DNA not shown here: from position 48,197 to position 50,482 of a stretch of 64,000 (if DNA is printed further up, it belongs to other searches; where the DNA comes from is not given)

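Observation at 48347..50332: Compact bacterial-type, endonuclease-competent MutL with an N-terminal targeting-like extension: candidate organellar mismatch repair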

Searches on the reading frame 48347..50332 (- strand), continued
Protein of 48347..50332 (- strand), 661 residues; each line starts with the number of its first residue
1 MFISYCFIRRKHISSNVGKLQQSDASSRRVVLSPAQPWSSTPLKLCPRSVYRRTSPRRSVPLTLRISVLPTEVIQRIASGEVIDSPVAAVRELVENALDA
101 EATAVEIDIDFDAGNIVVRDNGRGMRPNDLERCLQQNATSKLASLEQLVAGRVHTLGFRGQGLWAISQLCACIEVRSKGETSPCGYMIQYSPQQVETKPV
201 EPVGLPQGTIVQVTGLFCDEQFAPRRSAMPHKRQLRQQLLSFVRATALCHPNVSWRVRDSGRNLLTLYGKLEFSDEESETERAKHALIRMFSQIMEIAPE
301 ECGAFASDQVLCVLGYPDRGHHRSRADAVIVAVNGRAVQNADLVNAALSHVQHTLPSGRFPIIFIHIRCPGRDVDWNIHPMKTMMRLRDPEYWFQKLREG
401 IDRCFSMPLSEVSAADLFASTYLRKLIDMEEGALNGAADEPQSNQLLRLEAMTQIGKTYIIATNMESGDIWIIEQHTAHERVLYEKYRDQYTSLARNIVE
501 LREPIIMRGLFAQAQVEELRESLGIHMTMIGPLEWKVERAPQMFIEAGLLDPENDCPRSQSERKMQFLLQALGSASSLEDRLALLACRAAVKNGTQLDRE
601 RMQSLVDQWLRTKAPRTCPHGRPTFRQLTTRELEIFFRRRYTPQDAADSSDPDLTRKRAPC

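Call 41: find_homologous_proteins(query=A2, max_evalue=1e-20)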
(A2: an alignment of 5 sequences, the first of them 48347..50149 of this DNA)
Query A2 (5 sequences) (600 aa, profile of the alignment): 1695 proteins with E <= 1e-20 among 8000 candidates; the best 120 are listed.
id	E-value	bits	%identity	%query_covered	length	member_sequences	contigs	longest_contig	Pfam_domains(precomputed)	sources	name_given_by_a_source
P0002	0.0e+0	1100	63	100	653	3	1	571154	PF01119.26,PF08676.17,PF02518.32,PF13589.13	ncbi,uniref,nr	ncbi:hypothetical protein F1559_002566 [Cyanidiococcus yangmingshanensis]|uniref:DNA mismatch repair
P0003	0.0e+0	1087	58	100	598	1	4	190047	PF01119.26,PF08676.17,PF02518.32,PF13589.13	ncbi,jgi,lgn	jgi:DNA mismatch repair protein MutL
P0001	0.0e+0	1081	100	100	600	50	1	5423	PF01119.26,PF08676.17,PF02518.32,PF13589.13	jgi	-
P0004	3.4e-276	936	39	95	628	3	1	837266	PF01119.26,PF08676.17,PF02518.32,PF13589.13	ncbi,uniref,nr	ncbi:hypothetical protein CDCA_CDCA01G0214 [Cyanidium caldarium]|uniref:DNA mismatch repair protein 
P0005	9.6e-266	901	38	98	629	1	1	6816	PF01119.26,PF08676.17,PF02518.32,PF13589.13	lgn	-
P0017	6.6e-131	456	36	97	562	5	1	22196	PF01119.26,PF08676.17,PF02518.32,PF13589.13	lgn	-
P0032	1.1e-129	452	36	96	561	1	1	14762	PF01119.26,PF08676.17,PF02518.32,PF13589.13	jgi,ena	jgi:DNA mismatch repair protein MutL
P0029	2.4e-128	447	36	96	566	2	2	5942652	PF01119.26,PF08676.17,PF02518.32,PF13589.13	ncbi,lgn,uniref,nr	ncbi:DNA mismatch repair protein MutL [Gloeothece citriformis PCC 7424]|uniref:DNA mismatch repair p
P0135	7.1e-127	442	34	96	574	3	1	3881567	PF01119.26,PF08676.17,PF02518.32,PF13589.13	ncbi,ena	-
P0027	1.6e-126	441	35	96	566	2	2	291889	PF01119.26,PF08676.17,PF02518.32,PF13589.13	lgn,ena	-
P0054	2.5e-126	441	36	96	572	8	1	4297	PF01119.26,PF08676.17,PF02518.32,PF13589.13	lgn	-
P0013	2.5e-126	441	36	97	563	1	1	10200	PF01119.26,PF08676.17,PF02518.32,PF13589.13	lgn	-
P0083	3.1e-126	440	36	97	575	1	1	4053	PF01119.26,PF08676.17,PF02518.32,PF13589.13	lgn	-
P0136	3.6e-126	440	34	97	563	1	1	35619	PF01119.26,PF08676.17,PF02518.32,PF13589.13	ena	-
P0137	6.3e-126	439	34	97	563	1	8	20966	PF01119.26,PF08676.17,PF02518.32,PF13589.13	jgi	jgi:DNA mismatch repair protein MutL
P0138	1.2e-125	438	34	96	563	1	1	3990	PF01119.26,PF08676.17,PF02518.32,PF13589.13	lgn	-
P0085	2.0e-125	438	34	96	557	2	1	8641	PF01119.26,PF08676.17,PF02518.32,PF13589.13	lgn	-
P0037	6.7e-125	436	36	96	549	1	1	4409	PF01119.26,PF08676.17,PF02518.32,PF13589.13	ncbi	-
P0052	8.9e-125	436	36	97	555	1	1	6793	PF01119.26,PF08676.17,PF02518.32,PF13589.13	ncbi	-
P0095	1.2e-124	435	35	97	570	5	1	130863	PF01119.26,PF08676.17,PF02518.32,PF13589.13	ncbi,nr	ncbi:MAG: DNA mismatch repair endonuclease MutL [Cyanobacteriota bacterium]|nr:DNA mismatch repair e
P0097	1.3e-124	435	34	97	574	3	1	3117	PF01119.26,PF08676.17,PF02518.32,PF13589.13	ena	-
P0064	3.1e-124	434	35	97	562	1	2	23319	PF01119.26,PF08676.17,PF02518.32,PF13589.13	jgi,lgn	jgi:DNA mismatch repair protein MutL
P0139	4.1e-124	433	34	97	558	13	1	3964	PF01119.26,PF08676.17,PF02518.32,PF13589.13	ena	-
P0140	1.4e-123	432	34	97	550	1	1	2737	PF01119.26,PF08676.17,PF02518.32,PF13589.13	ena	-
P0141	1.5e-123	432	35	97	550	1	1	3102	PF01119.26,PF08676.17,PF02518.32,PF13589.13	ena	-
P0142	1.5e-123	431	33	97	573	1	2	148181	PF01119.26,PF08676.17,PF02518.32,PF13589.13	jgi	jgi:DNA mismatch repair protein MutL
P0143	2.1e-123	431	35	97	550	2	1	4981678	PF01119.26,PF08676.17,PF02518.32,PF13589.13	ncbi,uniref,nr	ncbi:DNA mismatch repair endonuclease MutL [Microcystis aeruginosa]|uniref:DNA mismatch repair endon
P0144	2.2e-123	431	34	97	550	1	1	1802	PF01119.26,PF08676.17,PF02518.32,PF13589.13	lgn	-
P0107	2.5e-123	431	34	97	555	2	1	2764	PF01119.26,PF08676.17,PF02518.32,PF13589.13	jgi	jgi:DNA mismatch repair protein MutL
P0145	2.5e-123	431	35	97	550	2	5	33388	PF01119.26,PF08676.17,PF02518.32,PF13589.13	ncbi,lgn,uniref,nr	ncbi:MAG: DNA mismatch repair endonuclease MutL [Microcystis sp. LE17-20D]|uniref:DNA mismatch repai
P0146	2.8e-123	431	35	97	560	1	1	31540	PF01119.26,PF08676.17,PF02518.32,PF13589.13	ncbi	ncbi:MAG: DNA mismatch repair endonuclease MutL [Microcoleaceae cyanobacterium]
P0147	2.9e-123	431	33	97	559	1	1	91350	PF01119.26,PF08676.17,PF02518.32,PF13589.13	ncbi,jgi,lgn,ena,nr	ncbi:MAG: DNA mismatch repair endonuclease MutL [Myxacorys chilensis ATA2-1-KO14]|jgi:DNA mismatch r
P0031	3.2e-123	430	35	97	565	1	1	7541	PF01119.26,PF08676.17,PF02518.32,PF13589.13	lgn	-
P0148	4.5e-123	430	35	97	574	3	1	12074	PF01119.26,PF08676.17,PF02518.32,PF13589.13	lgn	-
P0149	4.7e-123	430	34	97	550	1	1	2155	PF01119.26,PF08676.17,PF02518.32,PF13589.13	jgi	jgi:DNA mismatch repair protein MutL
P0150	4.8e-123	430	34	97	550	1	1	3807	PF01119.26,PF08676.17,PF02518.32,PF13589.13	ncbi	ncbi:MAG: DNA mismatch repair endonuclease MutL [Microcystis aeruginosa]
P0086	7.1e-123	429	34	96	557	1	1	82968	PF01119.26,PF08676.17,PF02518.32,PF13589.13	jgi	jgi:DNA mismatch repair protein MutL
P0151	1.1e-122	429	34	96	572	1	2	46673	PF01119.26,PF08676.17,PF02518.32,PF13589.13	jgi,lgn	-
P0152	1.2e-122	429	34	97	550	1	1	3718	PF01119.26,PF08676.17,PF02518.32,PF13589.13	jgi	jgi:DNA mismatch repair protein MutL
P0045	1.2e-122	429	35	97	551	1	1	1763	PF01119.26,PF08676.17,PF02518.32,PF13589.13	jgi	jgi:DNA mismatch repair protein MutL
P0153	1.2e-122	429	35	97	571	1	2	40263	PF01119.26,PF08676.17,PF02518.32,PF13589.13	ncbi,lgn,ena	-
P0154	1.3e-122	428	33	96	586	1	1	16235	PF01119.26,PF08676.17,PF02518.32,PF13589.13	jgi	-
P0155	1.9e-122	428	35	97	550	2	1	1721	PF01119.26,PF08676.17,PF02518.32,PF13589.13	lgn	-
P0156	2.6e-122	427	34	96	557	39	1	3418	PF01119.26,PF08676.17,PF02518.32,PF13589.13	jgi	jgi:DNA mismatch repair protein MutL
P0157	2.8e-122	427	35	97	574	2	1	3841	PF01119.26,PF08676.17,PF02518.32,PF13589.13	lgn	-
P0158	2.8e-122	427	35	96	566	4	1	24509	PF01119.26,PF08676.17,PF02518.32,PF13589.13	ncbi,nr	ncbi:DNA mismatch repair endonuclease MutL [Geitlerinema sp. CS-897]|nr:DNA mismatch repair endonucl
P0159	3.0e-122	427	33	96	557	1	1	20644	PF01119.26,PF08676.17,PF02518.32,PF13589.13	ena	-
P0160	3.9e-122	427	34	97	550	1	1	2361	PF01119.26,PF08676.17,PF02518.32,PF13589.13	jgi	jgi:DNA mismatch repair protein MutL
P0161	4.2e-122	427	34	97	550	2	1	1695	PF01119.26,PF08676.17,PF02518.32,PF13589.13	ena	-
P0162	4.3e-122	427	34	97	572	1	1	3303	PF01119.26,PF08676.17,PF02518.32,PF13589.13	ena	-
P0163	4.4e-122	427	33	97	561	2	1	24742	PF01119.26,PF08676.17,PF02518.32,PF13589.13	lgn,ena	-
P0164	4.5e-122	427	35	97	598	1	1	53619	PF01119.26,PF08676.17,PF02518.32,PF13589.13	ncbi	ncbi:DNA mismatch repair endonuclease MutL [Trichothermofontia sp.]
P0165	4.6e-122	427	35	96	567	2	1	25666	PF01119.26,PF08676.17,PF02518.32,PF13589.13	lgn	-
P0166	5.1e-122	426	33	96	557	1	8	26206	PF01119.26,PF08676.17,PF02518.32,PF13589.13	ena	-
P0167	5.6e-122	426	33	96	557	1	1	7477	PF01119.26,PF08676.17,PF02518.32,PF13589.13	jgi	-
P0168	5.7e-122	426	34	96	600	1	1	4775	PF01119.26,PF08676.17,PF02518.32,PF13589.13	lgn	-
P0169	5.7e-122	426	35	97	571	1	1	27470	PF01119.26,PF08676.17,PF02518.32,PF13589.13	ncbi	-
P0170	9.1e-122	426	36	97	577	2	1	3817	PF01119.26,PF08676.17,PF02518.32,PF13589.13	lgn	-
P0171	9.9e-122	426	32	97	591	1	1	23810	PF01119.26,PF08676.17,PF02518.32,PF13589.13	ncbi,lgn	-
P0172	1.0e-121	425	34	97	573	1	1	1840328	PF01119.26,PF08676.17,PF02518.32,PF13589.13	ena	-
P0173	1.1e-121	425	34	96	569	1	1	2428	PF01119.26,PF08676.17,PF02518.32,PF13589.13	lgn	-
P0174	1.2e-121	425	34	97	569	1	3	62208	PF01119.26,PF08676.17,PF02518.32,PF13589.13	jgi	jgi:DNA mismatch repair protein MutL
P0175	1.4e-121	425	34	96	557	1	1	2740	PF01119.26,PF08676.17,PF02518.32,PF13589.13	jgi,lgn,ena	-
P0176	1.4e-121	425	35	97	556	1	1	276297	PF01119.26,PF08676.17,PF02518.32,PF13589.13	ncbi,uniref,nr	ncbi:DNA mismatch repair protein MutL [Leptolyngbya sp. 'hensonii']|uniref:DNA mismatch repair endon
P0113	2.4e-121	424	34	96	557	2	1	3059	PF01119.26,PF08676.17,PF02518.32,PF13589.13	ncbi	ncbi:MAG: DNA mismatch repair endonuclease MutL [Snowella sp.]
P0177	2.5e-121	424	34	97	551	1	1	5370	PF01119.26,PF08676.17,PF02518.32,PF13589.13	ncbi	-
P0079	2.6e-121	424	34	96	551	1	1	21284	PF01119.26,PF08676.17,PF02518.32,PF13589.13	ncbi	-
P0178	2.8e-121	424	33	97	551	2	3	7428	PF01119.26,PF08676.17,PF02518.32,PF13589.13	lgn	-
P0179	3.0e-121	424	34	96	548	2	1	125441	PF01119.26,PF08676.17,PF02518.32,PF13589.13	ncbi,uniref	ncbi:DNA mismatch repair endonuclease MutL [Pannus brasiliensis CCIBt3594]|uniref:DNA mismatch repai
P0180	3.1e-121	424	34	96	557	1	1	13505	PF01119.26,PF08676.17,PF02518.32,PF13589.13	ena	-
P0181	3.2e-121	424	33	97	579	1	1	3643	PF01119.26,PF08676.17,PF02518.32,PF13589.13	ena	-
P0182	3.5e-121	424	32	97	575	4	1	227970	PF01119.26,PF08676.17,PF02518.32,PF13589.13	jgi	-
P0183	3.9e-121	424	34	96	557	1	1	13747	PF01119.26,PF08676.17,PF02518.32,PF13589.13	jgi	-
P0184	4.0e-121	424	34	97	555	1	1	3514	PF01119.26,PF08676.17,PF13589.13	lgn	-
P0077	4.2e-121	423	34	97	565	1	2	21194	PF01119.26,PF08676.17,PF02518.32,PF13589.13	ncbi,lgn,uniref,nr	ncbi:DNA mismatch repair protein MutL [Hyella patelloides LEGE 07179]|uniref:DNA mismatch repair pro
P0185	4.5e-121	423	32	97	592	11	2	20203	PF01119.26,PF08676.17,PF02518.32,PF13589.13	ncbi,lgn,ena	ncbi:MAG TPA: DNA mismatch repair endonuclease MutL [Oculatellaceae cyanobacterium]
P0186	4.8e-121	423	32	96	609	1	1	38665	PF01119.26,PF08676.17,PF02518.32,PF13589.13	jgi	-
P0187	5.0e-121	423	33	97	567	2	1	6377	PF01119.26,PF08676.17,PF02518.32,PF13589.13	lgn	-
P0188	5.4e-121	423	33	97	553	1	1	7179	PF01119.26,PF08676.17,PF02518.32,PF13589.13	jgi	jgi:DNA mismatch repair protein MutL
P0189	6.1e-121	423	33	96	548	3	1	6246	PF01119.26,PF08676.17,PF02518.32,PF13589.13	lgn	-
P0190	6.4e-121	423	34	97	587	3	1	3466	PF01119.26,PF08676.17,PF02518.32,PF13589.13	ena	-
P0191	8.2e-121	422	33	96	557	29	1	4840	PF01119.26,PF08676.17,PF02518.32,PF13589.13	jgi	-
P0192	8.5e-121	422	34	97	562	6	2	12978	PF01119.26,PF08676.17,PF02518.32,PF13589.13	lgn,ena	-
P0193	8.9e-121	422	35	96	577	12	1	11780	PF01119.26,PF08676.17,PF02518.32,PF13589.13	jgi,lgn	-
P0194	9.5e-121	422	34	97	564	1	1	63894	PF01119.26,PF08676.17,PF02518.32,PF13589.13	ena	-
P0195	9.7e-121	422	33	97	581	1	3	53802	PF01119.26,PF08676.17,PF02518.32,PF13589.13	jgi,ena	-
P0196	9.8e-121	422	34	96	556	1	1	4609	PF01119.26,PF08676.17,PF02518.32,PF13589.13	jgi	jgi:DNA mismatch repair protein MutL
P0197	1.0e-120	422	34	97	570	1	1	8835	PF01119.26,PF08676.17,PF02518.32,PF13589.13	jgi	jgi:DNA mismatch repair protein MutL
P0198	1.2e-120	422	32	97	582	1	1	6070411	PF01119.26,PF08676.17,PF02518.32,PF13589.13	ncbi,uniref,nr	ncbi:DNA mismatch repair endonuclease MutL [Mastigocladopsis repens]|uniref:DNA mismatch repair endo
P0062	1.2e-120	422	35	96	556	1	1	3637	PF01119.26,PF08676.17,PF02518.32,PF13589.13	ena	-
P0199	1.3e-120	422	34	97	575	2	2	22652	PF01119.26,PF08676.17,PF02518.32,PF13589.13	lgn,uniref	uniref:DNA mismatch repair protein MutL n=1 Tax=Cyanothece sp. (strain PCC 7425 / ATCC 29141) TaxID=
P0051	1.9e-120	421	36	97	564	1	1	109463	PF01119.26,PF08676.17,PF13589.13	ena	-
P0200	2.4e-120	421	34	96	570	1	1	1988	PF01119.26,PF08676.17,PF02518.32,PF13589.13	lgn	-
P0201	2.8e-120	421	33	97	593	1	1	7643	PF01119.26,PF08676.17,PF02518.32,PF13589.13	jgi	jgi:DNA mismatch repair protein MutL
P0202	3.4e-120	420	34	96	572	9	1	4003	PF01119.26,PF08676.17,PF02518.32,PF13589.13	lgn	-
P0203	3.7e-120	420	36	96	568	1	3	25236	PF01119.26,PF08676.17,PF02518.32,PF13589.13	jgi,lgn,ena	-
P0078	3.7e-120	420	36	97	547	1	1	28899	PF01119.26,PF08676.17,PF02518.32,PF13589.13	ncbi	-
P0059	3.8e-120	420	35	96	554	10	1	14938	PF01119.26,PF08676.17,PF02518.32,PF13589.13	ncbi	-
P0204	4.2e-120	420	35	96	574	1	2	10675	PF01119.26,PF08676.17,PF02518.32,PF13589.13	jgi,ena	-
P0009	4.9e-120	420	35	97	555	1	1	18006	PF01119.26,PF08676.17,PF02518.32,PF13589.13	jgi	jgi:DNA mismatch repair protein MutL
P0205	5.0e-120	420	33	96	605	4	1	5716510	PF01119.26,PF08676.17,PF02518.32,PF13589.13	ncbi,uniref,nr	ncbi:DNA mismatch repair endonuclease MutL [Chroococcidiopsis sp. CCMEE 29]|uniref:DNA mismatch repa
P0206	5.1e-120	420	36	97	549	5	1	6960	PF01119.26,PF08676.17,PF02518.32,PF13589.13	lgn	-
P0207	5.1e-120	420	33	97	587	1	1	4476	PF01119.26,PF08676.17,PF02518.32,PF13589.13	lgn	-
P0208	5.2e-120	420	34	97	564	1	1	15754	PF01119.26,PF08676.17,PF02518.32,PF13589.13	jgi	jgi:DNA mismatch repair protein MutL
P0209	5.6e-120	420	34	96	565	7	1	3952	PF01119.26,PF08676.17,PF02518.32,PF13589.13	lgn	-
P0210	5.9e-120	420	34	97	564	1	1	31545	PF01119.26,PF08676.17,PF02518.32,PF13589.13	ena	-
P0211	6.3e-120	420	34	97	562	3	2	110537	PF01119.26,PF08676.17,PF02518.32,PF13589.13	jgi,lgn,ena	jgi:DNA mismatch repair protein MutL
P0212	6.6e-120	419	33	96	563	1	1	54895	PF01119.26,PF08676.17,PF02518.32,PF13589.13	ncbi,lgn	-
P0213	7.1e-120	419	33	94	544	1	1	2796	PF01119.26,PF08676.17,PF02518.32,PF13589.13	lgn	-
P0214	8.7e-120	419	33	97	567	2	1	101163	PF01119.26,PF08676.17,PF02518.32,PF13589.13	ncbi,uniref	ncbi:MAG: DNA mismatch repair endonuclease MutL [Nostoc sp.]|uniref:DNA mismatch repair endonuclease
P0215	1.5e-119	418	33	97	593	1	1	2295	PF01119.26,PF08676.17,PF02518.32,PF13589.13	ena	-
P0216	1.6e-119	418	34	96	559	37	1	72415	PF01119.26,PF08676.17,PF02518.32,PF13589.13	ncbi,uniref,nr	ncbi:DNA mismatch repair endonuclease MutL [Roseofilum capinflatum]|uniref:DNA mismatch repair prote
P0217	1.7e-119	418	34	97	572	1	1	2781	PF01119.26,PF08676.17,PF02518.32,PF13589.13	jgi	jgi:DNA mismatch repair protein MutL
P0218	1.7e-119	418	33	97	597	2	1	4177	PF01119.26,PF08676.17,PF02518.32,PF13589.13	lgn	-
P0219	2.0e-119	418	34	97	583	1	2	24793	PF01119.26,PF08676.17,PF02518.32,PF13589.13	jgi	jgi:DNA mismatch repair protein MutL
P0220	2.2e-119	418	33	96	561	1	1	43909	PF01119.26,PF08676.17,PF02518.32,PF13589.13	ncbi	ncbi:MAG: DNA mismatch repair endonuclease MutL [Cyanophyceae cyanobacterium]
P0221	2.4e-119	418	34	96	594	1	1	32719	PF01119.26,PF08676.17,PF02518.32,PF13589.13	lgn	-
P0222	2.8e-119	417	34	97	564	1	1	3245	PF01119.26,PF08676.17,PF02518.32,PF13589.13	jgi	jgi:DNA mismatch repair protein MutL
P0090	2.8e-119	417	34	97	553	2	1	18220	PF01119.26,PF08676.17,PF02518.32,PF13589.13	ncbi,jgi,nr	ncbi:MAG: DNA mismatch repair endonuclease MutL [Chroococcus sp. CMT-3BRIN-NPC107]|jgi:DNA mismatch 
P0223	3.4e-119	417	33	97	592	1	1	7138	PF01119.26,PF08676.17,PF02518.32,PF13589.13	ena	-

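Call 60: predict_structure(alignment_id=A3)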
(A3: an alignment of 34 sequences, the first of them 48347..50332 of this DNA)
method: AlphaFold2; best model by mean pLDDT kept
length: 661 residues; sequences in the alignment: 34
mean_pLDDT: 75.9   pTM: 0.54
mean pLDDT of the five models: 75.9, 73.9, 73.8, 73.6, 71.2
residues with pLDDT >= 90: 207; 70-90: 248; 50-70: 116; < 50: 90
segments of 3 or more residues with pLDDT < 50: 1-57, 59-66, 155-158, 432-445, 645-649
pLDDT, mean of each block of 10 residues (from residue 1): 29 27 28 32 36 44 49 55 88 88 95 96 88 73 58 51 87 93 91 80 92 95 90 92 89 92 84 71 80 68 87 74 66 88 90 75 89 79 85 94 77 61 61 40 61 91 86 93 92 87 86 90 93 91 86 66 84 87 91 90 95 82 77 68 52 56 53
secondary structure, 60 per line:
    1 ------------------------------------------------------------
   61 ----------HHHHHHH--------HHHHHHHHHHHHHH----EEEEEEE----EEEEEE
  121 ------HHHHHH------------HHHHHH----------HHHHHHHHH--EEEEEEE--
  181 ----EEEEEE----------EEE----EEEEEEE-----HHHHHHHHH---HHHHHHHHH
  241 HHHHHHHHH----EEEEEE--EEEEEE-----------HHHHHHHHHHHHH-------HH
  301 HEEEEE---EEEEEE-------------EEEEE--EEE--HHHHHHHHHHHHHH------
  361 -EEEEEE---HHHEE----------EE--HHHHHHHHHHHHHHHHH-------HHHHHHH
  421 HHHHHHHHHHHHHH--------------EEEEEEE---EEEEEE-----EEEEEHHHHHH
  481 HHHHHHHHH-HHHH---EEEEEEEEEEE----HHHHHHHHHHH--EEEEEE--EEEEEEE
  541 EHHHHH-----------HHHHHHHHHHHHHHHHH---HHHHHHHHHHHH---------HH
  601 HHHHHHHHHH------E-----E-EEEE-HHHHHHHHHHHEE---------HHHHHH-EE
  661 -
elements in order: H71-77 H86-99 E104-110 E115-120 H127-132 H145-150 H161-169 E172-178 E185-190 E201-203 E208-214 H220-228 H232-249 E254-259 E262-267 H279-291 E302-306 E310-315 E329-333 E336-338 H341-354 E362-367 H390-406 H414-434 E449-455 E459-464 E470-474 H475-489 H491-494 E498-508 H513-523 E526-531 E534-541 H542-546 H558-574 H578-589 H599-610 E625-628 H630-640 H652-657
